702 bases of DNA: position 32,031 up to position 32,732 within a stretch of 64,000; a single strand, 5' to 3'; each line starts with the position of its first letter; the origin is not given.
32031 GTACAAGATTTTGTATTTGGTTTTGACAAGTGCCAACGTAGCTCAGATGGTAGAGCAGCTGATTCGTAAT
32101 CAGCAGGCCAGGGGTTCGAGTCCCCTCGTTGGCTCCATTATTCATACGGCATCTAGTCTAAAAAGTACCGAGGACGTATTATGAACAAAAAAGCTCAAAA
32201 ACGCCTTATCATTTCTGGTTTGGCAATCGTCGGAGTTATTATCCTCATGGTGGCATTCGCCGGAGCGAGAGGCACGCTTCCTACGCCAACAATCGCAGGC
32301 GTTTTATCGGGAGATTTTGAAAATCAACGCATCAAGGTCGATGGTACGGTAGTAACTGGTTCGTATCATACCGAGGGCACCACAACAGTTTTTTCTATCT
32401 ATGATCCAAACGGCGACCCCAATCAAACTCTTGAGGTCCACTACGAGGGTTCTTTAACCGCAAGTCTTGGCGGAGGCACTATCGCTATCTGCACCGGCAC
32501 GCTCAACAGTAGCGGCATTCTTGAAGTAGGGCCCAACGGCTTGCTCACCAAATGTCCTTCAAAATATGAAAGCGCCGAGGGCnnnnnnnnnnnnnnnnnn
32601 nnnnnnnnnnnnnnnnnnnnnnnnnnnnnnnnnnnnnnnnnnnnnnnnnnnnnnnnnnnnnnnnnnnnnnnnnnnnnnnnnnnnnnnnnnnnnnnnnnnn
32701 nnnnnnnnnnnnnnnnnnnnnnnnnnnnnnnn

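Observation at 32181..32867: CcmE is an internal tandem duplication: OB-fold 1 carries a CxxxY (CPSKY) motif, OB-fold 2 has no heme-binding motif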

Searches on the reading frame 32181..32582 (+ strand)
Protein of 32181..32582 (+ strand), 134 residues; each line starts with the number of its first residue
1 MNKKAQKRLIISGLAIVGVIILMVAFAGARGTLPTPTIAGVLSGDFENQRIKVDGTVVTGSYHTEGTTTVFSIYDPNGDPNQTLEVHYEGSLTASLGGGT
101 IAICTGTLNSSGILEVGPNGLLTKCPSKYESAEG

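Call 11: search_protein_families(library=pfam, proteins=[window:32181-32582:+], max_evalue=10)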
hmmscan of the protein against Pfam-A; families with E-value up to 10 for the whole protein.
seq(134 aa): 2 families
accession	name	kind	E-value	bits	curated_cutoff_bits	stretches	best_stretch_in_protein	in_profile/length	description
PF03100.22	CcmE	-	2.3e-11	44.4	24.6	1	46-131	17-98/99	CcmE domain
PF12911.12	OppC_N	-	0.43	10.9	23.9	1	7-27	13-33/53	N-terminal TM domain of oligopeptide transport permease C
